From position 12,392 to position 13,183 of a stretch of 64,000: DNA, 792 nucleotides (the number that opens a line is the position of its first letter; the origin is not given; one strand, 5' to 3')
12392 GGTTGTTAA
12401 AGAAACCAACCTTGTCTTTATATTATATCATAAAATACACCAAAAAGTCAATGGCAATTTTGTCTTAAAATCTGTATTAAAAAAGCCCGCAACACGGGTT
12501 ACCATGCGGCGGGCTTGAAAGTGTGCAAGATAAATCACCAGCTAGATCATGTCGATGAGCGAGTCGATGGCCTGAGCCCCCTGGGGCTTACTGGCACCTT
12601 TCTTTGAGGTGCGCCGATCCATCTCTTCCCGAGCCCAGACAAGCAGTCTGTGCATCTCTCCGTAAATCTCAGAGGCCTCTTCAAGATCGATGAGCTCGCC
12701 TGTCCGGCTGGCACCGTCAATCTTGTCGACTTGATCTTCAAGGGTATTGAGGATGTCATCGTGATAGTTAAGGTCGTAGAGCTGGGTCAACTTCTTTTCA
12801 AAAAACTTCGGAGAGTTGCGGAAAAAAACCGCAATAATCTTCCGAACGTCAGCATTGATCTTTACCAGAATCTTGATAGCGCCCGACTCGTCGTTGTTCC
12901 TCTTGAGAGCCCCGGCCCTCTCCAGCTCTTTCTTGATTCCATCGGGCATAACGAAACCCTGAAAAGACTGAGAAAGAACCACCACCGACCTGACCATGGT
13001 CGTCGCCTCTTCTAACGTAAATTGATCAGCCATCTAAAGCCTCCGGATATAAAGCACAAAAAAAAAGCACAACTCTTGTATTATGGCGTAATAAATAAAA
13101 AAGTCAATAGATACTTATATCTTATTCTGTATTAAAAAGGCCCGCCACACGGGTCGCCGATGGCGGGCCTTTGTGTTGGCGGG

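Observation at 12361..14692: Array of small, individually transcribed genes beside recA built from duplicated terminator-promoter junction modules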

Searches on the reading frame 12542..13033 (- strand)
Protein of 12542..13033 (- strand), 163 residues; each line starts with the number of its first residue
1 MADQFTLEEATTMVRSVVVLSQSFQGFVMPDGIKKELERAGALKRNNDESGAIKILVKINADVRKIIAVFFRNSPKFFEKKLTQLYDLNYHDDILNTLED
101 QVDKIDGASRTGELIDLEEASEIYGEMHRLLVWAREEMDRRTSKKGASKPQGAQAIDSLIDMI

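Call 9: search_protein_families(library=pfam, proteins=[window:12542-13033:-], max_evalue=1)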
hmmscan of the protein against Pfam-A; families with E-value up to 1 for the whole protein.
window:12542-13033:- (163 aa): 2 families
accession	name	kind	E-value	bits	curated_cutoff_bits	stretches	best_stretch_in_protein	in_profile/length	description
PF20462.4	DUF6715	-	0.017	15.1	27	1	42-103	31-90/192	Domain of unknown function (DUF6715)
PF04205.19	FMN_bind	-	0.14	13.3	22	1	50-112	3-65/77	FMN-binding domain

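Call 10: search_protein_families(library=phrogs, proteins=[window:12542-13033:-], max_evalue=0.1)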
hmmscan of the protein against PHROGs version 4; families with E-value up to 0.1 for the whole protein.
window:12542-13033:- (163 aa): 0 families

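Call 14: list_cluster_members(proteins=[window:12542-13033:-, window:13193-13624:-, window:13907-14191:-, window:14188-14550:-, window:11122-12312:-, window:61930-62151:-, window:14694-15782:-, window:62171-62458:-])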
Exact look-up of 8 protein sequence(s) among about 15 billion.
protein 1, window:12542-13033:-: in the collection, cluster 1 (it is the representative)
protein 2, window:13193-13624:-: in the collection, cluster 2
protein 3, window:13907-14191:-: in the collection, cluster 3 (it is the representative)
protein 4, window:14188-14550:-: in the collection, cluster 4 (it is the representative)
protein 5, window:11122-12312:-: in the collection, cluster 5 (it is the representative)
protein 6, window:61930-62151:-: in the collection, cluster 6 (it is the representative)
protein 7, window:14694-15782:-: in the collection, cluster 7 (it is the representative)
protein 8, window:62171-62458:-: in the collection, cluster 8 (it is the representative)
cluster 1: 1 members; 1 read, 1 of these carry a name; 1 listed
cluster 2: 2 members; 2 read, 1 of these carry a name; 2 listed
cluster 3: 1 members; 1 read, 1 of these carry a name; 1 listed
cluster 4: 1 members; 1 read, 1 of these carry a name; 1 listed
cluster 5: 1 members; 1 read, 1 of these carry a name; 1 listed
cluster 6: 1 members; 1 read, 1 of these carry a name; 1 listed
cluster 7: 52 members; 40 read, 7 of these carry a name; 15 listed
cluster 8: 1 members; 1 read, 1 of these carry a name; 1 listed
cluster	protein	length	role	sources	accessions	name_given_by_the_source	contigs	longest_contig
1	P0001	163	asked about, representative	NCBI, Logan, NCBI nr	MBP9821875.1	MAG: hypothetical protein KBC81_00265 [Candidatus Pacebacteria bacterium] | hypothetical protein [Candidatus Paceibacterota bacterium]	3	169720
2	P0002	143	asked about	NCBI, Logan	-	-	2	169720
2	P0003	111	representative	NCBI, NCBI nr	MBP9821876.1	MAG: hypothetical protein KBC81_00270 [Candidatus Pacebacteria bacterium] | hypothetical protein [Candidatus Paceibacterota bacterium]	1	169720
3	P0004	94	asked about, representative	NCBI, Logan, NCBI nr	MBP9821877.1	MAG: hypothetical protein KBC81_00275 [Candidatus Pacebacteria bacterium] | hypothetical protein [Candidatus Paceibacterota bacterium]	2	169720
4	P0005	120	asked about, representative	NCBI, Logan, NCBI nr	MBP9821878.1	MAG: hypothetical protein KBC81_00280 [Candidatus Pacebacteria bacterium] | hypothetical protein [Candidatus Paceibacterota bacterium]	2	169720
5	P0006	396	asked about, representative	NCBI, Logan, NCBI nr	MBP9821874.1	MAG: hypothetical protein KBC81_00260 [Candidatus Pacebacteria bacterium] | hypothetical protein [Candidatus Paceibacterota bacterium]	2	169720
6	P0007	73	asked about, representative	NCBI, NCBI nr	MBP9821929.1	MAG: hypothetical protein KBC81_00550 [Candidatus Pacebacteria bacterium] | hypothetical protein [Candidatus Paceibacterota bacterium]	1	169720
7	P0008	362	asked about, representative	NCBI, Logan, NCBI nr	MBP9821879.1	MAG: recombinase RecA [Candidatus Pacebacteria bacterium] | recombinase RecA [Candidatus Paceibacterota bacterium]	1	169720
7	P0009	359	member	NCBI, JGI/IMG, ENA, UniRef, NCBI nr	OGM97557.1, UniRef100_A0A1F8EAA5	MAG: recombinase RecA [Candidatus Yanofskybacteria bacterium RIFCSPHIGHO2_01_FULL_41_21] | Protein RecA n=1 Tax=Candidatus Yanofskybacteria bacterium RIFCSPHIGHO2_01_FULL_41_21 ...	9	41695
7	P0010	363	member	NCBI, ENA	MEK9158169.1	MAG: recombinase RecA [Patescibacteria group bacterium]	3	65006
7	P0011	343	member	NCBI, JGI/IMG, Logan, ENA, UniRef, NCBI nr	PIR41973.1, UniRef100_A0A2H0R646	MAG: recombinase RecA [Candidatus Yanofskybacteria bacterium ... | Protein RecA n=1 Tax=Candidatus Yanofskybacteria bacterium ...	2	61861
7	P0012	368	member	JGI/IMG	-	recombination protein RecA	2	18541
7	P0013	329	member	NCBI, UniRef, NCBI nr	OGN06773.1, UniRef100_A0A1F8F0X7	MAG: recombinase RecA [Candidatus Yanofskybacteria bacterium RIFCSPHIGHO2_01_FULL_48_25b] | Protein RecA n=1 Tax=Candidatus Yanofskybacteria bacterium RIFCSPHIGHO2_01_FULL_48_25b ...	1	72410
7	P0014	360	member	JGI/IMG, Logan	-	recombination protein RecA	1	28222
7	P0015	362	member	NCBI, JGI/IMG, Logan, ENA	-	-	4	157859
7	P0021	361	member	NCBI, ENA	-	-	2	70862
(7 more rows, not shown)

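Call 15: search_protein_families(library=padloc, proteins=[window:12542-13033:-], max_evalue=0.1)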
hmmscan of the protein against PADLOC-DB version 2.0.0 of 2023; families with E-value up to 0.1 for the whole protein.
window:12542-13033:- (163 aa): 0 families

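Call 16: search_protein_families(library=ncbifam, proteins=[window:12542-13033:-], max_evalue=0.1)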
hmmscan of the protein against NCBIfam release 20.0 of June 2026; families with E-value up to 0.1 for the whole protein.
window:12542-13033:- (163 aa): 0 families

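Call 18: find_encoding_contigs(protein=P0015, flank=10000, max_places=4)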
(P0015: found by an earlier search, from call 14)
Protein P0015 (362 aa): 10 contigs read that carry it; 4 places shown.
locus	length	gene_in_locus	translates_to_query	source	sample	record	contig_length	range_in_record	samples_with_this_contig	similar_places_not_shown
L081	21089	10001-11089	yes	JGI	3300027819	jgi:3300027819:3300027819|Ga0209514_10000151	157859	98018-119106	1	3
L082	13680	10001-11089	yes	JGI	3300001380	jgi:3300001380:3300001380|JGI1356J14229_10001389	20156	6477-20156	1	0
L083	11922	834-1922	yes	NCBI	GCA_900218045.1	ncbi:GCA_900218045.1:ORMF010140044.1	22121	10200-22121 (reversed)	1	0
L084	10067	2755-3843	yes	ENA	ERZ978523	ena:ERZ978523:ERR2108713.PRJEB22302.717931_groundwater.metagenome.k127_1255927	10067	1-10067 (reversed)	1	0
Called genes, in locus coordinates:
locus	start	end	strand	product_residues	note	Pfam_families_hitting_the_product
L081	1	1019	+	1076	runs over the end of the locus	PF04563:RNA_pol_Rpb2_1, PF04561:RNA_pol_Rpb2_2, PF04565:RNA_pol_Rpb2_3, PF10385:RNA_pol_Rpb2_45, PF00562:RNA_pol_Rpb2_6, PF04560:RNA_pol_Rpb2_7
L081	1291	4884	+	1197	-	PF04997:RNA_pol_Rpb1_1, PF00623:RNA_pol_Rpb1_2, PF04983:RNA_pol_Rpb1_3, PF04998:RNA_pol_Rpb1_5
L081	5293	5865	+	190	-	-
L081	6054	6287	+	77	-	-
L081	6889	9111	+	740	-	PF13491:FtsK_4TM (weak), PF17854:FtsK_alpha, PF01580:FtsK_SpoIIIE, PF09397:FtsK_gamma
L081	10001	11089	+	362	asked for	PF00154:RecA_N, PF06745:ATPase (faint), PF08423:Rad51, PF13481:AAA_25 (faint), PF27531:MT3502_N (weak), PF01637:ATPase_2 (weak), PF21096:RecA_C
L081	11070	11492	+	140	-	-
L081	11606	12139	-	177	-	PF00436:SSB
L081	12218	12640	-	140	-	-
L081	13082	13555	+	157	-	-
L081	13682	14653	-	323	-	PF01926:MMR_HSR1, PF02421:FeoB_N, PF06071:YchF-GTPase_C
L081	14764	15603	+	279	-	PF00702:Hydrolase (faint), PF08282:Hydrolase_3, PF03332:PMM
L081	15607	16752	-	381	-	PF01916:DS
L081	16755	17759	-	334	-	PF00579:tRNA-synt_1b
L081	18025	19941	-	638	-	PF00753:Lactamase_B, PF12706:Lactamase_B_2 (faint), PF22505:RNase_J_b_CASP, PF07521:RMMBL, PF17770:RNase_J_C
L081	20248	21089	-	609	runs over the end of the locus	PF00496:SBP_bac_5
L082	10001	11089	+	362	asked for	PF00154:RecA_N, PF06745:ATPase (faint), PF08423:Rad51, PF13481:AAA_25 (faint), PF27531:MT3502_N (weak), PF01637:ATPase_2 (weak), PF21096:RecA_C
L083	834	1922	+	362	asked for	PF00154:RecA_N, PF06745:ATPase (faint), PF08423:Rad51, PF13481:AAA_25 (faint), PF27531:MT3502_N (weak), PF01637:ATPase_2 (weak), PF21096:RecA_C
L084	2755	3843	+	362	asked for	PF00154:RecA_N, PF06745:ATPase (faint), PF08423:Rad51, PF13481:AAA_25 (faint), PF27531:MT3502_N (weak), PF01637:ATPase_2 (weak), PF21096:RecA_C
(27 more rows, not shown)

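Call 19: find_encoding_contigs(protein=window:12542-13033:-, flank=10000, max_places=6)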
Protein window:12542-13033:- (163 aa): 3 contigs read that carry it; 2 places shown.
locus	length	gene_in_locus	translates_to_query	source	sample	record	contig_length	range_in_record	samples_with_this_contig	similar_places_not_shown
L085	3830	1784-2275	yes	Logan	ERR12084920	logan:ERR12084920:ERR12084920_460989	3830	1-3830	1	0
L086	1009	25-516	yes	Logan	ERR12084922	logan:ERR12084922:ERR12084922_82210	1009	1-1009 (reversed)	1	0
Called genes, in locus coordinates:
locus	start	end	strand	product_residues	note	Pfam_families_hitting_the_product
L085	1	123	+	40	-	?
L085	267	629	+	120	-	-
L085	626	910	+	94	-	-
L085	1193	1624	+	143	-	-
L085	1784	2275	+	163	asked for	-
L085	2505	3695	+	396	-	-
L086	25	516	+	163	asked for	-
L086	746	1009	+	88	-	?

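Call 44: find_homologous_proteins(query=A3, max_evalue=0.001)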
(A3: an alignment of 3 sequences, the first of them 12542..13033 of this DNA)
Query A3 (3 sequences) (163 aa, profile of the alignment): 16 proteins with E <= 0.001 among 5388 candidates.
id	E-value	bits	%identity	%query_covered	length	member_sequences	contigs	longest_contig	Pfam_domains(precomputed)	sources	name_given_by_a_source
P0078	1.3e-82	294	24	71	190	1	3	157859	-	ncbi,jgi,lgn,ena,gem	-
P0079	5.3e-79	282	24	78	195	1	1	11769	-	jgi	jgi:hypothetical protein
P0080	4.1e-71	257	23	71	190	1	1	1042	-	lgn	-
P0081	1.0e-70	255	23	71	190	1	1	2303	-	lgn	-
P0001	7.3e-66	239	100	100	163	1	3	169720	-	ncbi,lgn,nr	ncbi:MAG: hypothetical protein KBC81_00265 [Candidatus Pacebacteria bacterium]|nr:hypothetical prote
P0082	4.4e-52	195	22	78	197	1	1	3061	-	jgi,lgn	jgi:hypothetical protein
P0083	8.1e-49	184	23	74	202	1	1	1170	-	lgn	-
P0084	4.4e-47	178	25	65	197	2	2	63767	-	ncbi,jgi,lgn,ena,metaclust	ncbi:MAG TPA: hypothetical protein VF974_02695 [Patescibacteria group bacterium]|metaclust:\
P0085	5.1e-47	178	25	78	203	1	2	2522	-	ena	-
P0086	7.0e-46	174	19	77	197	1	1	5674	-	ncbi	-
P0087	2.9e-45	172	26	85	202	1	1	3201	-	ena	-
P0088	5.4e-45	171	25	50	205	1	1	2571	-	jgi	jgi:hypothetical protein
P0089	3.3e-42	162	25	60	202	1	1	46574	-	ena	-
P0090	1.2e-39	154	19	57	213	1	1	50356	-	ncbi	-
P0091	1.6e-32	131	23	50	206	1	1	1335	-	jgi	jgi:hypothetical protein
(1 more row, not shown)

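Call 45: find_encoding_contigs(protein=P0084, flank=8000, max_places=2)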
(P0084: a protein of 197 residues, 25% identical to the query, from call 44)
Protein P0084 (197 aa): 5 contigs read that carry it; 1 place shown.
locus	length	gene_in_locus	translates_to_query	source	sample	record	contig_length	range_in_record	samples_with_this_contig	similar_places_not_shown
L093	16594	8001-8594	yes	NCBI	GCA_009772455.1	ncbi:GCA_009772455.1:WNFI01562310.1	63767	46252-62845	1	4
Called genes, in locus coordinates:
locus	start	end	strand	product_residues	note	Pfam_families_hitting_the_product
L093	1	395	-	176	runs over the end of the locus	-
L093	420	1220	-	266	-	PF04085:MreC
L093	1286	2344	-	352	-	PF06723:MreB_Mbl, PF00012:HSP70, PF11104:PilM_2 (faint), PF14450:FtsA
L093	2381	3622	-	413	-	PF00587:tRNA-synt_2b, PF03129:HGTP_anticodon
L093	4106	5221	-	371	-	PF02163:Peptidase_M50, PF13180:PDZ_2 (weak), PF17820:PDZ_6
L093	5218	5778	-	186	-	PF01765:RRF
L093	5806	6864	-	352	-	PF15902:Sortilin-Vps10 (faint), PF02012:BNR (faint), PF14870:PSII_BNR (weak)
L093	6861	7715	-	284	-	PF13177:DNA_pol3_delta2, PF00004:AAA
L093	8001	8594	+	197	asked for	-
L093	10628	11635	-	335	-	PF06723:MreB_Mbl, PF00022:Actin (weak), PF00012:HSP70, PF14450:FtsA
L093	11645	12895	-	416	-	PF00275:EPSP_synthase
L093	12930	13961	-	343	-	PF01565:FAD_binding_4, PF02873:MurB_C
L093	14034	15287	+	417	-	PF08308:PEGA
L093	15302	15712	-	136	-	PF00075:RNase_H, PF13456:RVT_3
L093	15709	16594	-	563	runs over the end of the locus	PF01368:DHH, PF02272:DHHA1, PF17768:RecJ_OB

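Call 46: find_encoding_contigs(protein=P0089, flank=8000, max_places=2)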
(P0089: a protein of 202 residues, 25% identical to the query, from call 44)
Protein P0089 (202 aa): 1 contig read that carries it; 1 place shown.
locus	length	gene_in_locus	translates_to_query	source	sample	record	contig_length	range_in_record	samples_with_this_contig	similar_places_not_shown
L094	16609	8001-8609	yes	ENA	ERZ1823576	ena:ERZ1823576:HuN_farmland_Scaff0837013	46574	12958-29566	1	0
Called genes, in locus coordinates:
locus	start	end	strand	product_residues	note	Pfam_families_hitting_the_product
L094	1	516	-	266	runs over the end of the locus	PF04085:MreC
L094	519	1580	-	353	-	PF06723:MreB_Mbl, PF00022:Actin (faint), PF25216:Volactin (faint), PF00012:HSP70, PF14450:FtsA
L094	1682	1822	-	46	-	-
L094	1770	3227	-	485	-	PF00587:tRNA-synt_2b, PF03129:HGTP_anticodon, PF09180:ProRS-C_1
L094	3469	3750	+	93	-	-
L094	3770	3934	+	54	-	-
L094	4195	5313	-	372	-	PF02163:Peptidase_M50, PF13180:PDZ_2, PF00595:PDZ (weak), PF17820:PDZ_6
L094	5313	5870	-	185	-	PF01765:RRF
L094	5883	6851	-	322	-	PF02012:BNR (faint), PF15902:Sortilin-Vps10 (weak), PF25852:DUF6242_C (faint), PF14870:PSII_BNR (faint)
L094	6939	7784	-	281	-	PF13177:DNA_pol3_delta2, PF00004:AAA (weak)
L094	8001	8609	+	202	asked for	-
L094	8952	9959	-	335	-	PF00022:Actin (weak), PF06723:MreB_Mbl, PF00012:HSP70, PF14450:FtsA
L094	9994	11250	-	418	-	PF00275:EPSP_synthase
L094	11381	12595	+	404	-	PF08308:PEGA (weak)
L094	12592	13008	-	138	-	PF00075:RNase_H, PF13456:RVT_3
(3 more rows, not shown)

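Call 47: find_encoding_contigs(protein=P0090, flank=8000, max_places=2)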
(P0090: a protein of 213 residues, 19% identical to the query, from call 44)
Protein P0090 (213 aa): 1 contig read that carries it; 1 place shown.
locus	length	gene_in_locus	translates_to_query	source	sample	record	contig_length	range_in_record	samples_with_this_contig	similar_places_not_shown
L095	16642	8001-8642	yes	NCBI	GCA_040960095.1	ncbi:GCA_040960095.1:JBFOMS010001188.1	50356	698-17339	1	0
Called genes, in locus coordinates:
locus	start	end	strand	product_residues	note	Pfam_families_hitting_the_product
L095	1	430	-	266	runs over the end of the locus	PF04085:MreC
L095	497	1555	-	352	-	PF06723:MreB_Mbl, PF00012:HSP70, PF11104:PilM_2 (faint), PF14450:FtsA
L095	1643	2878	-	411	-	PF00587:tRNA-synt_2b, PF03129:HGTP_anticodon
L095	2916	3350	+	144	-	-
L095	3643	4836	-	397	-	PF02163:Peptidase_M50, PF00595:PDZ (weak), PF13180:PDZ_2 (weak), PF17820:PDZ_6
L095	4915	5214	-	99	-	PF01541:GIY-YIG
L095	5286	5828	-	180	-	PF01765:RRF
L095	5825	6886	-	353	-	PF14870:PSII_BNR (faint), PF15902:Sortilin-Vps10 (weak), PF25852:DUF6242_C (faint), PF02012:BNR (faint)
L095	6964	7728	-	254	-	PF13177:DNA_pol3_delta2, PF00004:AAA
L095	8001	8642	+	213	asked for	-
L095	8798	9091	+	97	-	-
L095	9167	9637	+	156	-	-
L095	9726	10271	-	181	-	PF20803:PaaX_M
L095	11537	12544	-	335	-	PF06723:MreB_Mbl, PF00022:Actin (weak), PF00012:HSP70, PF14450:FtsA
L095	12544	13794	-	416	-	PF00275:EPSP_synthase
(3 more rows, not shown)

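Call 51: search_solved_structures(query=A4, max_evalue=1)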
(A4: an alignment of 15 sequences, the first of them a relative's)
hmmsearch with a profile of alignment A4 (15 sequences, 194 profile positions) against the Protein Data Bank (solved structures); distinct sequences matched with E-value up to 1: 7.
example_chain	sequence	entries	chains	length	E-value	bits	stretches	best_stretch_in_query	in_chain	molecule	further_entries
6nxm_A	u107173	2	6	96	0.027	17.6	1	51-112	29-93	Design construct XAA_GVDQ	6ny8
6o0c_A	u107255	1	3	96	0.027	17.6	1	51-112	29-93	Design construct XAA_GVDQ mutant M4L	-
6nyk_A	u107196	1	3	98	0.14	15.3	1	54-113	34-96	Design construct XAX_GGDQ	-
6nz1_A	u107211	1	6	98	0.14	15.3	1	52-112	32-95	Design construct XXA_GVDQ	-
4xa3_A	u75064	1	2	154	0.31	14.2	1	94-183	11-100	Gp7-MYH7(1361-1425)-Eb1 chimera protein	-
8glv_Ac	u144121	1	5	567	0.53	13.4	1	101-160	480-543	WD_REPEATS_REGION domain-containing protein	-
7kzm_E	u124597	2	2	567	0.64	13.1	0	101-160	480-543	Dynein, 70 kDa intermediate chain, flagellar outer arm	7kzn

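Call 52: search_protein_families(library=pfam, alignment_id=A4, max_evalue=0.01)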
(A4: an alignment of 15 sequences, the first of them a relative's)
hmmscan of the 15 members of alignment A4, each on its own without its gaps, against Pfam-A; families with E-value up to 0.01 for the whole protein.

A. member 1, P0001 (163 aa): 0 families

B. families by the number of members that match (of 15 scanned): 1 family
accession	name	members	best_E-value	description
PF05502.18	Dynactin_p62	1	0.01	Dynactin p62 family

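Call 68: predict_structure(alignment_id=A4)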
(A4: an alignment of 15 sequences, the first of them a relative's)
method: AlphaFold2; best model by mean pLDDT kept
length: 163 residues; sequences in the alignment: 15
mean_pLDDT: 83.3   pTM: 0.62
mean pLDDT of the five models: 83.3, 82.4, 79.7, 77.5, 65.7
residues with pLDDT >= 90: 31; 70-90: 117; 50-70: 15; < 50: 0
segments of 3 or more residues with pLDDT < 50: none
pLDDT, mean of each block of 10 residues (from residue 1): 76 80 72 92 95 93 84 84 85 90 86 72 85 87 74 81 75
secondary structure, 60 per line:
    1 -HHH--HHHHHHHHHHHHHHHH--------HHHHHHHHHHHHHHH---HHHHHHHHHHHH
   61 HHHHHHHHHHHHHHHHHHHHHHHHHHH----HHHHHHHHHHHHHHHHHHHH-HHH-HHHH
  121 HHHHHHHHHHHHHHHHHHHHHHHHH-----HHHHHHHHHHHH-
elements in order: H7-22 H31-45 H49-87 H92-111 H117-145 H151-162
